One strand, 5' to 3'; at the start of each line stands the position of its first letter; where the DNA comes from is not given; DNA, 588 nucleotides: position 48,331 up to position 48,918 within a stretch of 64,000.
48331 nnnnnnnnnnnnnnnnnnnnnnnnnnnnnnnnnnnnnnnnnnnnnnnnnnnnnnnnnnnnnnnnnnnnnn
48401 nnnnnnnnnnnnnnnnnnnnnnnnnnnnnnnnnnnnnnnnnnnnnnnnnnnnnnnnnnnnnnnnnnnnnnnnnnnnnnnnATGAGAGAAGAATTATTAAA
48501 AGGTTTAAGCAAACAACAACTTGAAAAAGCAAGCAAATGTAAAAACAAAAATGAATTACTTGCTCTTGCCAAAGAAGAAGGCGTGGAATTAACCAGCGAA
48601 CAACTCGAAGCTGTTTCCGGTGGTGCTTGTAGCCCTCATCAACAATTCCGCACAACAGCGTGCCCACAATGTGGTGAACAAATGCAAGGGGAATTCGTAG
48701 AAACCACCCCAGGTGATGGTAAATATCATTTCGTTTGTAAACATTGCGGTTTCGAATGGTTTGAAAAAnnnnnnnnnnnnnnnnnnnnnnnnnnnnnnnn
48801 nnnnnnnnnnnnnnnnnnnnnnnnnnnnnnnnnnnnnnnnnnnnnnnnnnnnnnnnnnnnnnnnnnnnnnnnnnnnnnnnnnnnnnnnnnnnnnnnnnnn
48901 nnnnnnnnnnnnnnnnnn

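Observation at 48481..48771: Nif11-like double-glycine leader attached to a predicted zinc-ribbon core, with no visible maturation or export genes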

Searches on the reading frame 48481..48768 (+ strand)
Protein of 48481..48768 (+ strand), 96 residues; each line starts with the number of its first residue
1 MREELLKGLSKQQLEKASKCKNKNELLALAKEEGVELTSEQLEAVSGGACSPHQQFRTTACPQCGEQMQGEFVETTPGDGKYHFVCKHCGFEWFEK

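Call 3: search_protein_families(library=ncbifam, proteins=[window:48481-48768:+], max_evalue=10)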
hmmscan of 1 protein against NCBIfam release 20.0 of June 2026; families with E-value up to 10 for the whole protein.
window:48481-48768:+ (96 aa): 19 families
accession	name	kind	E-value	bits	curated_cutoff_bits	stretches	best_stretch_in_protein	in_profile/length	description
NF041911.1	HVO_0649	equivalog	0.0021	17.9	70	1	58-90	22-56/65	HVO_0649 family zinc finger protein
NF038167.1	cyan_ocin_like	subfamily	0.0028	17.8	32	1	32-54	6-23/72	CTB family bacteriocin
NF038399.1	NH_RiPP_Os17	domain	0.0069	16.5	40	1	28-47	26-45/63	Os1348 family NHLP clan protein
TIGR03798.1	leader_Nif11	subfamily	0.0094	16.2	32.3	1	15-44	21-50/68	Nif11-like leader peptide family RiPP precursor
NF033456.1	RiPP_CCRG-2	domain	0.014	15.4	24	1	36-49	5-18/18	CCRG-2 family RiPP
TIGR03949.1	bact_IIb_cerein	subfamily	0.025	14.3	21.5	1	35-49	2-16/45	class IIb bacteriocin, lactobin A/cerein 7B family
TIGR03831.1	YgiT_finger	domain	0.026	14.8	20.2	2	61-68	35-42/46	YgiT-type zinc finger protein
TIGR03793.1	leader_NHLP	domain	0.043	13.7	50.9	1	26-48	55-77/77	NHLP leader peptide family RiPP precursor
TIGR03890.1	nif11_cupin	hypoth_equivalog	0.072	12.7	159.45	1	12-73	27-88/171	Nif11 domain/cupin domain-containing protein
NF033772.1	pheromone_VP1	equivalog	0.081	13.2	85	1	27-49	2-24/65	peptide pheromone VP1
TIGR03655.1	anti_R_Lar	subfamily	0.089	13.1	39.6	1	60-92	3-37/55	Lar family restriction alleviation protein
TIGR01384.1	TFS_arch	equivalog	0.29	11.9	64.75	1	59-94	62-98/101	transcription factor S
TIGR01031.1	rpmF_bact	equivalog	0.46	10.8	22.6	1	82-91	39-48/56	50S ribosomal protein L32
NF011481.0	PRK14890.1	equivalog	0.58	10.2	61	1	49-92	18-59/61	putative Zn-ribbon RNA-binding protein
TIGR02605.1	CxxC_CxxC_SSSS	subfamily_domain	0.6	10.2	31.3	1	58-67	26-36/52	FmdB family zinc ribbon protein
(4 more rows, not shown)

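Call 4: search_protein_families(library=pfam, proteins=[window:48481-48768:+], max_evalue=10)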
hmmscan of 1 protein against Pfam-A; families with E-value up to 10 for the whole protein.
window:48481-48768:+ (96 aa): 29 families (the best 25 are shown)
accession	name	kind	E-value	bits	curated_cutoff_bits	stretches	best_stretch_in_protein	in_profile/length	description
PF24042.1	DUF7351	-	0.00027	21.2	31.2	1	39-93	47-104/177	Domain of unknown function (DUF7351)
PF14803.11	Zn_ribbon_Nudix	-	0.00066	20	25.6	1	61-91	3-30/34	Nudix N-terminal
PF24273.1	TRASH_HVO_1752_C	-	0.0012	19.3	27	1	60-90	3-33/47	HVO_1752, C-terminal TRASH domain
PF07862.16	Nif11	-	0.0019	18.9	23.8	1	13-40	22-46/48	Nif11 domain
PF24859.1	FdhE_central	-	0.0029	18.1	27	1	61-93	2-35/39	FdhE, central domain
PF07754.17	HVO_2753_ZBP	-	0.022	15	33.2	1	52-68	10-26/46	Small zinc finger protein HVO_2753-like, Zn-binding pocket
PF08274.17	Zn_Ribbon_YjdM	-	0.037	14.5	30.8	1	83-93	19-29/30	PhnA Zinc-Ribbon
PF24460.1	DUF7575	-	0.047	13.5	28.5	1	58-67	3-12/28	Domain of unknown function (DUF7575)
PF24734.1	DUF7685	-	0.057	13.8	27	1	61-89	2-31/43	Domain of unknown function (DUF7685)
PF01783.29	Ribosomal_L32p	-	0.068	13.8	21.3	1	82-91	38-47/56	Ribosomal L32p protein family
PF10439.15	Bacteriocin_IIc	-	0.081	13.4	27.1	1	36-54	6-24/59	Bacteriocin class II with double-glycine leader peptide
PF23451.1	Zn_ribbon_PaaD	-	0.084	13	27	1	54-92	10-50/53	PaaD zinc beta ribbon domain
PF24463.1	DUF7577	-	0.13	12.3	28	1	58-66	2-10/27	Domain of unknown function (DUF7577)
PF07282.18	Cas12f1-like_TNB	-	0.15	12.7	26.3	1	59-92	29-49/60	Cas12f1-like, TNB domain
PF14407.11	Frankia_peptide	-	0.2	12.4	48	1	30-57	27-54/63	Ribosomally synthesized peptide prototyped by Frankia Franean1_4349.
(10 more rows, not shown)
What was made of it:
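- On Nif11-like leader peptide RiPP precursors (TIGR03798 / PF07862): The window protein scores 16.2 against 32.3 bits for TIGR03798 and 18.9 against 23.8 bits for PF07862 (calls 3, 4).
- Closest known: Nif11-derived precursor peptides. Different: The window protein is below both curated cut-offs (calls 3, 4).
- The window protein itself is below the curated cut-offs of both Nif11 models (calls 3, 4).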

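Call 6: find_homologous_proteins(query=window:48481-48768:+, max_evalue=0.01)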
Query window:48481-48768:+ (96 aa): 375 proteins with E <= 0.01 among 386 candidates; the best 120 are listed.
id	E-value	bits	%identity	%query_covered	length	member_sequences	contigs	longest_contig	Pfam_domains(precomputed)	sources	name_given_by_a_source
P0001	1.1e-58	213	100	100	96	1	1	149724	-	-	-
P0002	5.4e-55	201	95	100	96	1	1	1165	-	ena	-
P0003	3.4e-49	183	84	100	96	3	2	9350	-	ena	-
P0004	2.4e-47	177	79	100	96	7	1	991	-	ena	-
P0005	1.1e-46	175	77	100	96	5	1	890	-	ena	-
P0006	1.1e-46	175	78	100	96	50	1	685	-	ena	-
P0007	4.4e-46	173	78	100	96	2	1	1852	-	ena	-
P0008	2.4e-45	170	77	100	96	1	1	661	-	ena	-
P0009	2.3e-44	167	76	100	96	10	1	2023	-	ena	-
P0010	4.4e-42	160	71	100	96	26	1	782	-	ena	-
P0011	4.5e-39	150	71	100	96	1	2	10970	-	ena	-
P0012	4.6e-39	150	74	100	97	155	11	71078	-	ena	-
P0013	3.0e-38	148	72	100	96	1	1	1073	-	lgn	-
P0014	2.5e-37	145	64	100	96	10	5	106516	-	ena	-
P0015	3.7e-37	144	71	100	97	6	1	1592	-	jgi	jgi:hypothetical protein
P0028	2.4e-34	135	66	100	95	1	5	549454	-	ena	-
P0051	4.8e-22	96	55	98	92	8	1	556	PF07862.17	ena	-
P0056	1.0e-20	91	53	97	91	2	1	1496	PF07862.17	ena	-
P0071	3.8e-19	86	53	99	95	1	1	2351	PF07862.17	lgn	-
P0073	5.0e-19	86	53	99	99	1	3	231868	-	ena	-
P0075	7.6e-19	85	53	96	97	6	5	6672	PF07862.17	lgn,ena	-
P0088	4.9e-18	83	52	99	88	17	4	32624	PF07862.17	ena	-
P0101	2.4e-17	81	55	97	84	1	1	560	PF07862.17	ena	-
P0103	2.8e-17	80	48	97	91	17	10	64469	-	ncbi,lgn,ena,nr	ncbi:MAG: hypothetical protein J6A47_06985 [Bacilli bacterium]|nr:hypothetical protein [Bacilli bact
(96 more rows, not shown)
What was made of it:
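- Checked: There are 375 full-length homologues, with E-values down to 1e-55 (call 6).
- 375 full-length homologues (call 6).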

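Call 9: find_encoding_contigs(protein=P0012, flank=10000, max_places=6)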
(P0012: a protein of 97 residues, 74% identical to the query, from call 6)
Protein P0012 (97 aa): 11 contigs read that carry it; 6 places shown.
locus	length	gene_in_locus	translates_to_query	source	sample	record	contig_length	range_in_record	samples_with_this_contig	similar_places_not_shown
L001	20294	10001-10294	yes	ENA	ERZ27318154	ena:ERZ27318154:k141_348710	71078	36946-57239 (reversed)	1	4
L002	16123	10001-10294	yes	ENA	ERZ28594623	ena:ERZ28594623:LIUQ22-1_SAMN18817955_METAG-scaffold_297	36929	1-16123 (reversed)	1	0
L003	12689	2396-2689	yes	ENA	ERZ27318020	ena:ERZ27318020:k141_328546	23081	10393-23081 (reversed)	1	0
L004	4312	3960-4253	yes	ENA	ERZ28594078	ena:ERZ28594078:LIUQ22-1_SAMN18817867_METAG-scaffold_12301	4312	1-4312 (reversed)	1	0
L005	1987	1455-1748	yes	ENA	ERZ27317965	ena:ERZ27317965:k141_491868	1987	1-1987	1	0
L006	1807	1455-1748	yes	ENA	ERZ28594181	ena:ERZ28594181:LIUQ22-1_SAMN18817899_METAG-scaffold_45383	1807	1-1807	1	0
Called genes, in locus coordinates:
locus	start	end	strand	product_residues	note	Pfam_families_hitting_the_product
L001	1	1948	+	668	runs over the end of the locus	PF03629:SASA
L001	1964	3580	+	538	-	-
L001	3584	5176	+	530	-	PF07581:Glug (faint)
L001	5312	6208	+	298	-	PF02661:Fic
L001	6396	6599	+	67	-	-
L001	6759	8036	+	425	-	PF13173:AAA_14, PF13635:DUF4143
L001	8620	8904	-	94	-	-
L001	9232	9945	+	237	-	PF08843:AbiEii (faint)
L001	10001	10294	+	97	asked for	-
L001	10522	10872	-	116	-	-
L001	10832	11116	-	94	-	-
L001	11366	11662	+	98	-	-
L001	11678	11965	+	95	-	-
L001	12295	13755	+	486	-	PF07228:SpoIIE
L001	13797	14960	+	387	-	-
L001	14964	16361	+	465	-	PF04055:Radical_SAM, PF13353:Fer4_12 (weak), PF13186:SPASM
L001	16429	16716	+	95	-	-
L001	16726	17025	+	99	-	-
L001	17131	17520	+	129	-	-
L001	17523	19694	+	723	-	PF03412:Peptidase_C39, PF12385:Peptidase_C70 (faint), PF13529:Peptidase_C39_2 (faint), PF00664:ABC_membrane, PF00005:ABC_tran, PF02463:SMC_N (faint)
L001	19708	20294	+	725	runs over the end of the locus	PF02463:SMC_N (weak), PF00664:ABC_membrane, PF00005:ABC_tran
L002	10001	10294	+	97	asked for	-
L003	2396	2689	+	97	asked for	-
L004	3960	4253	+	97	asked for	-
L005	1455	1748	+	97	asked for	-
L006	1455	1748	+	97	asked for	-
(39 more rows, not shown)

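Call 11: search_protein_families(library=ncbifam, proteins=[L001:14964-16358:+, L001:13773-14957:+, L001:12295-13752:+, L001:17131-17517:+, L001:17523-19691:+], max_evalue=0.01)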
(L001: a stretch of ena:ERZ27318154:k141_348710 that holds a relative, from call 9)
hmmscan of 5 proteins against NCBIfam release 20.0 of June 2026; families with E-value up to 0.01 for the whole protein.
L001:14964-16358:+ (465 aa): 80 families (the best 25 are shown)
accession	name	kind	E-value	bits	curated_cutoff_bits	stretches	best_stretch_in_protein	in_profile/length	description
TIGR04250.1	SCM_rSAM_ScmE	equivalog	9e-28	97.2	400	1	90-422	5-332/358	SynChlorMet cassette radical SAM/SPASM protein ScmE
TIGR04545.1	rSAM_ahbD_hemeb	equivalog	1.7e-27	96.8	500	1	94-419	6-319/339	heme b synthase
TIGR04546.1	rSAM_ahbC_deAc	equivalog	1.1e-24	87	650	1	90-255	41-205/390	12,18-didecarboxysiroheme deacetylase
TIGR04054.1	rSAM_NirJ1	equivalog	3.6e-24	85.1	650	1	92-417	40-362/387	putative heme d1 biosynthesis radical SAM protein NirJ1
TIGR04051.1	rSAM_NirJ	equivalog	3.7e-24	85.4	515.45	1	95-264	9-177/354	heme d1 biosynthesis radical SAM protein NirJ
NF041298.1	rSAM_mat_DynA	equivalog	6.4e-24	84.6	450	1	95-432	8-338/356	dynobactin maturation radical SAM/SPASM protein DynA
TIGR04053.2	TIGR04053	equivalog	1.6e-22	80.3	395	1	95-415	15-343/366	TIGR04053 family radical SAM/SPASM domain-containing protein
TIGR02668.1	moaA_archaeal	equivalog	3e-22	79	325.25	1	89-301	11-224/303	GTP 3',8-cyclase MoaA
TIGR04251.1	SCM_rSAM_ScmF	equivalog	3.1e-22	79.5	400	1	90-420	6-324/353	SynChlorMet cassette radical SAM/SPASM protein ScmF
TIGR04133.1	rSAM_w_lipo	hypoth_equivalog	4.2e-22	78.6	425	1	94-292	30-229/350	TIGR04133 family radical SAM/SPASM protein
TIGR04055.1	rSAM_NirJ2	equivalog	1.1e-21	77.8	500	1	94-441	6-324/326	putative heme d1 biosynthesis radical SAM protein NirJ2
TIGR04317.1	W_rSAM_matur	equivalog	1.2e-21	77.2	380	1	90-260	6-181/349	tungsten cofactor oxidoreductase radical SAM maturase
NF045574.1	sacti_mat_StsB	exception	1.8e-21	76.5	625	2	92-268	100-274/466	StsB family radical SAM/SPASM domain sactipeptide maturase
NF050035.1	rSAM_WgK_link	exception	4.2e-21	75.3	650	1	90-433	11-364/367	radical SAM/SPASM peptide maturase WgkB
NF047865.1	rSAM_PapB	equivalog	1.5e-20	73.7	340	1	90-420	5-319/330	PapB family radical SAM/SPASM ranthipeptide maturase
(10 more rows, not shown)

L001:13773-14957:+ (395 aa): 0 families

L001:12295-13752:+ (486 aa): 3 families
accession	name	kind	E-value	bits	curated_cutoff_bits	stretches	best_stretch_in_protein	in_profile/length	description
NF038263.1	prot_phos_SiaA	equivalog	2e-13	49.8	700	1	241-484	409-656/658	biofilm regulation protein phosphatase SiaA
NF045505.1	RR_RssB_Pseudo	equivalog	1.9e-11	43.6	700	1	243-443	152-355/394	two-component system response regulator RssB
TIGR02865.1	spore_II_E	equivalog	1e-08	33.8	490.8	1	277-484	560-762/764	stage II sporulation protein E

L001:17131-17517:+ (129 aa): 1 family
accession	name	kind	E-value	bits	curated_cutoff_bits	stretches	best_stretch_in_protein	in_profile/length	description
TIGR03794.1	NHLM_micro_HlyD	equivalog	1.2e-06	27.8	156.2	1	8-90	2-79/421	NHLP bacteriocin system secretion protein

L001:17523-19691:+ (723 aa): 189 families (the best 25 are shown)
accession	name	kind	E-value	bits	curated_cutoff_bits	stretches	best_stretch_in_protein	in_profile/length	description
TIGR03796.1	NHLM_micro_ABC1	equivalog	5.9e-251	834.6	853.3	1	15-720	1-709/710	NHLP family bacteriocin export ABC transporter peptidase/permease/ATPase subunit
TIGR01846.1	type_I_sec_HlyB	subfamily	5e-104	349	725.55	1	31-721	4-690/694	type I secretion system permease/ATPase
TIGR01193.1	bacteriocin_ABC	subfamily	1e-103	348.2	523.85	1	22-721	2-707/708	peptide cleavage/export ABC transporter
TIGR03797.1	NHLM_micro_ABC2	equivalog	4e-99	333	709.4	1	153-721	120-683/686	NHLP bacteriocin export ABC transporter permease/ATPase subunit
TIGR03375.1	type_I_sec_LssB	subfamily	1.6e-92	310.9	693.1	1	30-711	5-690/696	type I secretion system permease/ATPase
TIGR02203.1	MsbA_lipidA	equivalog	2.8e-92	310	602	1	168-719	18-565/572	lipid A export permease/ATP-binding protein MsbA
NF045513.1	HepA_fam_ABC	equivalog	7e-83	279.1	725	1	167-717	45-603/610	heterocyst formation ABC transporter subunit HepA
TIGR00958.1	3a01208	subfamily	2.6e-82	277.2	874.6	1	245-720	237-711/711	antigen peptide transporter 2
NF010178.0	PRK13657.1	equivalog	2.1e-79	267.6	733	1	206-721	53-568/588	glucan ABC transporter ATP-binding protein/ permease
NF045998.1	cleave_ABC_plasm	equivalog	2e-76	257.7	500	1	24-678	5-654/673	Mbov_0121 family peptidase domain-containing ABC transporter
NF052233.1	CphA_assoc_ABC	equivalog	3e-76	257.3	880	1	245-720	267-740/766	cyanophycin metabolism-associated ABC transporter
TIGR02204.1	MsbA_rel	hypoth_equivalog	5.2e-76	256.5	780.4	1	251-720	100-572/576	ABC transporter, permease/ATP-binding protein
NF008381.0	PRK11176.1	equivalog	1.4e-72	244.9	867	1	181-719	42-575/582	lipid A ABC transporter ATP-binding protein/permease MsbA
TIGR01842.1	type_I_sec_PrtD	subfamily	4e-66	223.7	510.15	1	291-711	124-542/544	type I secretion system permease/ATPase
NF008056.1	PRK10790.1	equivalog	7.3e-64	216.3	746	1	246-719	102-571/584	SmdB family multidrug efflux ABC transporter permease/ATP-binding protein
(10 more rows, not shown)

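Call 14: find_encoding_contigs(protein=P0028, flank=10000, max_places=3)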
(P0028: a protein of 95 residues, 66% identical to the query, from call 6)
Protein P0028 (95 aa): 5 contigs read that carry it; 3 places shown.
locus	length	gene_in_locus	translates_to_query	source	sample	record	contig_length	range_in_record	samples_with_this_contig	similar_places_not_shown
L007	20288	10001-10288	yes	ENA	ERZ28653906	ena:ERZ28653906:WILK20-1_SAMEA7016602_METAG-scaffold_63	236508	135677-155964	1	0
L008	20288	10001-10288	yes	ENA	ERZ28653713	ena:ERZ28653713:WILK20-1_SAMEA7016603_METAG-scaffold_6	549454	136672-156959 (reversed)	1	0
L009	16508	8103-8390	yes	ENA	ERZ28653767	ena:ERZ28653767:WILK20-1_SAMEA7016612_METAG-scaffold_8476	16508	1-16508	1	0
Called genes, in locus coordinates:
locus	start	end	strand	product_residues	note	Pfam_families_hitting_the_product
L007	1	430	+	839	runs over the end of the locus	PF00005:ABC_tran, PF02463:SMC_N, PF13304:AAA_21 (faint), PF02687:FtsX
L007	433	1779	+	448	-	PF05958:tRNA_U5-meth_tr, PF02475:TRM5-TYW2_MTfase (faint), PF03602:Cons_hypoth95, PF05175:MTS (faint), PF09445:Methyltransf_15 (weak), PF13649:Methyltransf_25 (weak), PF13847:Methyltransf_31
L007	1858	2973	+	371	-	PF02608:Bmp, PF13407:Peripla_BP_4 (faint)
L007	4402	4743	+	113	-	-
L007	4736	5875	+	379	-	PF02653:BPD_transp_2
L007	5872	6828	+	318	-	PF02653:BPD_transp_2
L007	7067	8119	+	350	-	PF02661:Fic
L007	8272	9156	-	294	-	PF01569:PAP2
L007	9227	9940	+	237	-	PF08843:AbiEii (faint)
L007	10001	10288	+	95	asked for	-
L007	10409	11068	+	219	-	PF13151:DUF3990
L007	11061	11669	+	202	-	-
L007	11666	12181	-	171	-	-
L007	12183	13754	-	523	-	PF13396:PLDc_N (weak), PF13091:PLDc_2, PF00614:PLDc (weak), PF13091:PLDc_2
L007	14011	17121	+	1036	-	-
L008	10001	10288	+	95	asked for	-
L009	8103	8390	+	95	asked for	-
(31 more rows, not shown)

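Call 15: find_encoding_contigs(protein=P0073, flank=10000, max_places=3)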
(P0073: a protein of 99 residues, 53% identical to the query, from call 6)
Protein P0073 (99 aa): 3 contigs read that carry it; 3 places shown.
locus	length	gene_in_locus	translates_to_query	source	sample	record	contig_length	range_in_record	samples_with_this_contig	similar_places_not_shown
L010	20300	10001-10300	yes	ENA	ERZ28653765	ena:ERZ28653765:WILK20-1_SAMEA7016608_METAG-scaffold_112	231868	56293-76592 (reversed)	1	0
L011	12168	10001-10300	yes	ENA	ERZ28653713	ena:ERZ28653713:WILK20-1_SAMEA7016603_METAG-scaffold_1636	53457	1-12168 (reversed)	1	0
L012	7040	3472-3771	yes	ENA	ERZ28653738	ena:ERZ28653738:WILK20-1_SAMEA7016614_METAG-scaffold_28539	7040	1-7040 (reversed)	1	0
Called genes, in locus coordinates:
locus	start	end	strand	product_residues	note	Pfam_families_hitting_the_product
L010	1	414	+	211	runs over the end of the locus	PF24675:NpmA (weak), PF02390:Methyltransf_4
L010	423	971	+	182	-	PF01965:DJ-1_PfpI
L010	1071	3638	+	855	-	PF00122:E1-E2_ATPase, PF00702:Hydrolase, PF08282:Hydrolase_3 (faint)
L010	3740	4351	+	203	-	-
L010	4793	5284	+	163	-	-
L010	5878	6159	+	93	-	PF01250:Ribosomal_S6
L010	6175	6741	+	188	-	PF00436:SSB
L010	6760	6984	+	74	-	PF01084:Ribosomal_S18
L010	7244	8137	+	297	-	PF00165:HTH_AraC (faint), PF12833:HTH_18, PF06445:GyrI-like, PF14526:Cass2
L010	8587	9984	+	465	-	PF04055:Radical_SAM, PF13353:Fer4_12 (weak), PF13186:SPASM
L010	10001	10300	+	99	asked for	-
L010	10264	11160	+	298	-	PF08843:AbiEii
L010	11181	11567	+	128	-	-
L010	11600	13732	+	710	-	PF03412:Peptidase_C39, PF12385:Peptidase_C70 (faint), PF13529:Peptidase_C39_2 (weak), PF00664:ABC_membrane, PF02463:SMC_N (weak), PF00005:ABC_tran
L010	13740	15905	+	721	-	PF00664:ABC_membrane, PF00005:ABC_tran, PF02463:SMC_N (faint)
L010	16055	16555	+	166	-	-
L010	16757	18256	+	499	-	-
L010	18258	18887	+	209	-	-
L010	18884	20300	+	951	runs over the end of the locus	-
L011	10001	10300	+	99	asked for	-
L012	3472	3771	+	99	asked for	-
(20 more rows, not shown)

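Call 16: find_encoding_contigs(protein=P0103, flank=10000, max_places=4)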
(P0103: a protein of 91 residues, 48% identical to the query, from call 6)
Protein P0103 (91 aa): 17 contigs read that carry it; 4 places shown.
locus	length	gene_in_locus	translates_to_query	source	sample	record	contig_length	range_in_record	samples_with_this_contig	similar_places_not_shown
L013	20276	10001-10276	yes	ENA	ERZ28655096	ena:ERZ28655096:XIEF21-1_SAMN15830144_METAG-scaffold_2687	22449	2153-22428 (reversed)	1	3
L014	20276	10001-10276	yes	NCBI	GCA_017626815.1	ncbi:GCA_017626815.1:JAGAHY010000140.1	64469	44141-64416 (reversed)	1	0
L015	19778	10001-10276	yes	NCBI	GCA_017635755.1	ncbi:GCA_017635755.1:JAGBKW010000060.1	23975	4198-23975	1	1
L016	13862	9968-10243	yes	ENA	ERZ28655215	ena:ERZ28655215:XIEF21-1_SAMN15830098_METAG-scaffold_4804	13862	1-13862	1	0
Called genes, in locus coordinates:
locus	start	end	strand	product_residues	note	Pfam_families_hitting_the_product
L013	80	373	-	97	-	PF01740:STAS, PF13466:STAS_2 (weak)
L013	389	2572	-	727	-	PF00664:ABC_membrane, PF00005:ABC_tran, PF02463:SMC_N (faint)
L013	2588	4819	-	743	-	-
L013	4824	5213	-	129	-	-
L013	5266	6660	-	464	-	PF04055:Radical_SAM, PF13353:Fer4_12 (weak), PF13186:SPASM (weak)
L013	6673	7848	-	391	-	-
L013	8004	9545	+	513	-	PF07228:SpoIIE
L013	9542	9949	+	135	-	PF13581:HATPase_c_2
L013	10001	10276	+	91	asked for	-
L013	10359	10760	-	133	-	-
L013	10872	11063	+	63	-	-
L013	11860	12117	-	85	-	PF04014:MazE_antitoxin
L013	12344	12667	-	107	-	-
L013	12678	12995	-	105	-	-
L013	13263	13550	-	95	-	-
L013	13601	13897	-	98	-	-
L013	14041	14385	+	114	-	PF12773:DZR (weak), PF13248:Zn_ribbon_3 (weak), PF13240:Zn_Ribbon_1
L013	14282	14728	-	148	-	-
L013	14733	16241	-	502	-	-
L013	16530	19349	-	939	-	PF00005:ABC_tran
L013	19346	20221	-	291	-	-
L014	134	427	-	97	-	PF01740:STAS, PF13466:STAS_2 (weak)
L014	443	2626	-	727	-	PF00664:ABC_membrane, PF00005:ABC_tran, PF02463:SMC_N (faint)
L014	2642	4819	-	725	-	PF03412:Peptidase_C39, PF12385:Peptidase_C70 (weak), PF13529:Peptidase_C39_2 (weak), PF00664:ABC_membrane, PF00005:ABC_tran, PF02463:SMC_N (faint)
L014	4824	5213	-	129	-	-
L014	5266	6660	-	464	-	PF04055:Radical_SAM, PF13353:Fer4_12 (weak), PF13186:SPASM (weak)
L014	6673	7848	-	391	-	-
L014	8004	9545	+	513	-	PF07228:SpoIIE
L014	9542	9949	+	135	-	PF13581:HATPase_c_2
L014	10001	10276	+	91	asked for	-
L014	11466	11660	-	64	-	PF13470:PIN_3 (weak)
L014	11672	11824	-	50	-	-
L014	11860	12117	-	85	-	PF04014:MazE_antitoxin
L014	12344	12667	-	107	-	-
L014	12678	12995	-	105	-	-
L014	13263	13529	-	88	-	-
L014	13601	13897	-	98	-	-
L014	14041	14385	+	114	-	PF12773:DZR (weak), PF13248:Zn_ribbon_3 (weak), PF13240:Zn_Ribbon_1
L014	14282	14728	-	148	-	-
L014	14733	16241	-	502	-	-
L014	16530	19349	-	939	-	PF00005:ABC_tran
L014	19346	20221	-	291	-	-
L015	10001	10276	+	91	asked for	-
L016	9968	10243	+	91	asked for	-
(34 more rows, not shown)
